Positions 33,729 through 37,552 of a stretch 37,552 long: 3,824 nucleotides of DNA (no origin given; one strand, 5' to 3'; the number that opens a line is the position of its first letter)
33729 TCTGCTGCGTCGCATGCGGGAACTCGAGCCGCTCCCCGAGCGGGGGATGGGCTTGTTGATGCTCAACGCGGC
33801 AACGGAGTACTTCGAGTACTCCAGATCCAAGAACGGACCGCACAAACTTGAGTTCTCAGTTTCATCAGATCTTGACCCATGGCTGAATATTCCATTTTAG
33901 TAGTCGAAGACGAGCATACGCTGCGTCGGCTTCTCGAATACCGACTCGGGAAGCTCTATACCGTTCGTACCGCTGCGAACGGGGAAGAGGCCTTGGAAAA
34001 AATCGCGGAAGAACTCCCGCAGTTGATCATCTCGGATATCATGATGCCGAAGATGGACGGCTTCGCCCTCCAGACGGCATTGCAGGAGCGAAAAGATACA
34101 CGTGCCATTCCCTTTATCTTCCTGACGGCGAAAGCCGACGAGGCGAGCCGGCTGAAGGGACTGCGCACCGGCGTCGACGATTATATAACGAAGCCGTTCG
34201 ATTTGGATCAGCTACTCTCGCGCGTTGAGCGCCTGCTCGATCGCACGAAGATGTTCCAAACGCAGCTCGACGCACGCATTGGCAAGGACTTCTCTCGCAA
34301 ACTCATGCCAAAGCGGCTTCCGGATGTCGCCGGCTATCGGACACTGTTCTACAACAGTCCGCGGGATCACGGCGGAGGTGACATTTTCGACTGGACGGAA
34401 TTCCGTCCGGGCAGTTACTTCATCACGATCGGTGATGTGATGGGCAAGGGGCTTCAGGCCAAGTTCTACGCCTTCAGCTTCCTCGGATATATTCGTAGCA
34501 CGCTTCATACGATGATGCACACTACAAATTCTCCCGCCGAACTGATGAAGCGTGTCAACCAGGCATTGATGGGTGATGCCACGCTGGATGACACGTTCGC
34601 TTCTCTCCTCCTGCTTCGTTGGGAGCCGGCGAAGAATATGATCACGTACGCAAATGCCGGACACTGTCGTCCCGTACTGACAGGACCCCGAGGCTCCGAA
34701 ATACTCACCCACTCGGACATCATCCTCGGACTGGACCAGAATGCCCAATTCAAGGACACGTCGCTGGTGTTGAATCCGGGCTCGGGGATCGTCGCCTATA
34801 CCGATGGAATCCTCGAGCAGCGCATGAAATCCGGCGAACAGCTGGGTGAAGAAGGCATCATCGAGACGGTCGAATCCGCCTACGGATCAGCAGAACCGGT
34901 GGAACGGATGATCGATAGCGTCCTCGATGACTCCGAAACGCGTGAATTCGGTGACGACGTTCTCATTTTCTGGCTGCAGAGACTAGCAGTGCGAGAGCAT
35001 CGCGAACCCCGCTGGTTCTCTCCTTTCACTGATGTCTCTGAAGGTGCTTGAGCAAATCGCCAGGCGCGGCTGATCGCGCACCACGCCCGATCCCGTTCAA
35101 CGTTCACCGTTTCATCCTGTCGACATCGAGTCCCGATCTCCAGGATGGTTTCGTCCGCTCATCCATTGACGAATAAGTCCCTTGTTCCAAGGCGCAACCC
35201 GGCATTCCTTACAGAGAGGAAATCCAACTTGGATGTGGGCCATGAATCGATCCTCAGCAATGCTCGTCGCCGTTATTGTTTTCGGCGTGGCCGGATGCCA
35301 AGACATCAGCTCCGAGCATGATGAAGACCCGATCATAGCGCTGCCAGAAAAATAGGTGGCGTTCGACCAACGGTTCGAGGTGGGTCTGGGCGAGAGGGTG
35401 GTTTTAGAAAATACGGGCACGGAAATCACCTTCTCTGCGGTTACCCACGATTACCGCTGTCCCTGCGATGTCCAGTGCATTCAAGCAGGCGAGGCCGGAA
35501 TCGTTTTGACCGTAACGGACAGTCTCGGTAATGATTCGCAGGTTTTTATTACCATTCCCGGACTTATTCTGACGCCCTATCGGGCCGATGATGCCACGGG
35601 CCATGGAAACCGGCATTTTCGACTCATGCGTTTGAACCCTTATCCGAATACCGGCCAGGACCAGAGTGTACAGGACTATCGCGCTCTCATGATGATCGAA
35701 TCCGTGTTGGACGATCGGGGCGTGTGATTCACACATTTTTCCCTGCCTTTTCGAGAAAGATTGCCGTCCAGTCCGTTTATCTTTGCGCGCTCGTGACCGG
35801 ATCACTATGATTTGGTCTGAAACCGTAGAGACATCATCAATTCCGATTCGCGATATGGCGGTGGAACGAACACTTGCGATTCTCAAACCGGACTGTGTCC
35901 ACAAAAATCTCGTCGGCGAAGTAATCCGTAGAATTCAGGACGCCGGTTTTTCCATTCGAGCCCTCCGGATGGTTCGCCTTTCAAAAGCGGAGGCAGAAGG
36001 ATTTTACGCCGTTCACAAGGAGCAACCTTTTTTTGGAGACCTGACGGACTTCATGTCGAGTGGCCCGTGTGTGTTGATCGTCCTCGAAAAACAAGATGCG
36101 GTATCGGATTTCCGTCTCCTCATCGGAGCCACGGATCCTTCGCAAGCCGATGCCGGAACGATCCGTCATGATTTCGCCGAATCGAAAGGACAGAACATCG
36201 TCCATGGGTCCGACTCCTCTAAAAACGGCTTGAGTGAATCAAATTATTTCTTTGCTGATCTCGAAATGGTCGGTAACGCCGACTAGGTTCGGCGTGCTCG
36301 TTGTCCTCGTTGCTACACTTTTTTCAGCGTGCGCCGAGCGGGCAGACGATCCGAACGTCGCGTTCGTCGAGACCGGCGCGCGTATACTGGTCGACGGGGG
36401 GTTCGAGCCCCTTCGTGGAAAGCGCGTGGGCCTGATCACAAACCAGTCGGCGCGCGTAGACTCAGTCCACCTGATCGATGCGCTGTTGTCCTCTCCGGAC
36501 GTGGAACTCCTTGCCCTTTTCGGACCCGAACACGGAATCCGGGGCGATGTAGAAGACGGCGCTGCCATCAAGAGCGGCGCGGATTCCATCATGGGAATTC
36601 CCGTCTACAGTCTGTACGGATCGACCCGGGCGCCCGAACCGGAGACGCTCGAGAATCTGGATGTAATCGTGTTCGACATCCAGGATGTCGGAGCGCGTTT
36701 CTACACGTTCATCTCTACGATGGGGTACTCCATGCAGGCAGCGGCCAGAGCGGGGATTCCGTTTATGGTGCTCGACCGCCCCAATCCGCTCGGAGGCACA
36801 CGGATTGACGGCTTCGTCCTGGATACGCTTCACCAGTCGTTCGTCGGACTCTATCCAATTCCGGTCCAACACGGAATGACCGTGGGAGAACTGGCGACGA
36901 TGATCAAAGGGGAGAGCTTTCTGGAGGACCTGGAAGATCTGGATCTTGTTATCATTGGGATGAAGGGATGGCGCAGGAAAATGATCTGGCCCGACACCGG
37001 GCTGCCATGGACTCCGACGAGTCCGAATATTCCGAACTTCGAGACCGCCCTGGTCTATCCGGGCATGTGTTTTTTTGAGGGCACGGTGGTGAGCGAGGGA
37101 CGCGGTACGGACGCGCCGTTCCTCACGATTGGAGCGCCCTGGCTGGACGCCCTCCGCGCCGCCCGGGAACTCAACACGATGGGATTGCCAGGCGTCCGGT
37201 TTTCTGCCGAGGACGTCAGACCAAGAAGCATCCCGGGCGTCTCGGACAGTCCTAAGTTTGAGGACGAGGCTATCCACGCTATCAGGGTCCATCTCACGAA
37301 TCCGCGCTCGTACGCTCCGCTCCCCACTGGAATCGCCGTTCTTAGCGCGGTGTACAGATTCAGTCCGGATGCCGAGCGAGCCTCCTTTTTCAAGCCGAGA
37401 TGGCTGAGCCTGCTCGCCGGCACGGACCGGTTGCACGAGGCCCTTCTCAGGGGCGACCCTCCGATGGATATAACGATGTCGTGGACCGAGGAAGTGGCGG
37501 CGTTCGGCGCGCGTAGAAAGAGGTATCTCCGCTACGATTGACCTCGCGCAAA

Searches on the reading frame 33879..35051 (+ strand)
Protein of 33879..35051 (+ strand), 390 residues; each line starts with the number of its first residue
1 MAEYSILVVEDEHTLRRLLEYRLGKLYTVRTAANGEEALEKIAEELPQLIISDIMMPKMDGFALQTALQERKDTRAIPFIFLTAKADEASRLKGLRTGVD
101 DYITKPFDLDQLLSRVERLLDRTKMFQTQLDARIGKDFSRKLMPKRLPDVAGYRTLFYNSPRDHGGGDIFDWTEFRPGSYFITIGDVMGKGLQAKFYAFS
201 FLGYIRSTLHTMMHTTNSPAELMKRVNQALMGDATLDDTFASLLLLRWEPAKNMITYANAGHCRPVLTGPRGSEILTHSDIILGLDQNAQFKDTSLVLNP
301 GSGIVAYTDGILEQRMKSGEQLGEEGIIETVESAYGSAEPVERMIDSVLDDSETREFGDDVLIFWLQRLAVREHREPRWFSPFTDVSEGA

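Call 55: search_protein_families(library=pfam, proteins=[window:33879-35051:+], max_evalue=0.0001)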
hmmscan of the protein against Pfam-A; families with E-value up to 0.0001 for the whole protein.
window:33879-35051:+ (390 aa): 2 families
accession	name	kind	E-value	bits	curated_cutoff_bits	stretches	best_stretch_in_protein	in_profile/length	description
PF07228.17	SpoIIE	-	2.2e-37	129.3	25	1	177-368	2-191/192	Stage II sporulation protein E (SpoIIE)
PF00072.30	Response_reg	-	3.1e-27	95.4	30.2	1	6-116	1-110/111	Response regulator receiver domain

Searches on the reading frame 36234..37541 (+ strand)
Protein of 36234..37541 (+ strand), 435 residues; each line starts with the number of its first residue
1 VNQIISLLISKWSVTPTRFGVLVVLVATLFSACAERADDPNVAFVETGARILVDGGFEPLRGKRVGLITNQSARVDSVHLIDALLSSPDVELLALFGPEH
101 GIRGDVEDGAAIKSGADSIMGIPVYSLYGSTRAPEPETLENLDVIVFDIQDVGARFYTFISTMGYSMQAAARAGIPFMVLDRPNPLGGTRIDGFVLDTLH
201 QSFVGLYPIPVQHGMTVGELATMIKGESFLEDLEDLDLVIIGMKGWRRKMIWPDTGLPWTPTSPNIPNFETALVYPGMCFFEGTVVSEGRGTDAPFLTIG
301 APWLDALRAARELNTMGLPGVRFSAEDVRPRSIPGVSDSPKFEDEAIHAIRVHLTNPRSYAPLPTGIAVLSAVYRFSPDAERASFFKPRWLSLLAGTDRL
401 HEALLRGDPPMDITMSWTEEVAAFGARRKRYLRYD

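Call 55: search_protein_families(library=pfam, proteins=[window:36234-37541:+], max_evalue=0.0001)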
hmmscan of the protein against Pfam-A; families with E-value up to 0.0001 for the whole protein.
window:36234-37541:+ (435 aa): 2 families
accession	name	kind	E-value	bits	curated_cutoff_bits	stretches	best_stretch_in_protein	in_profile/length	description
PF07075.17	NamZ_N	-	2.6e-81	272.3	26.9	1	65-269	1-202/203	Exo-beta-N-acetylmuramidase NamZ, N-terminal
PF20732.2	NamZ_C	-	1.6e-40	139.8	25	1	273-434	1-152/152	Exo-beta-N-acetylmuramidase NamZ, C-terminal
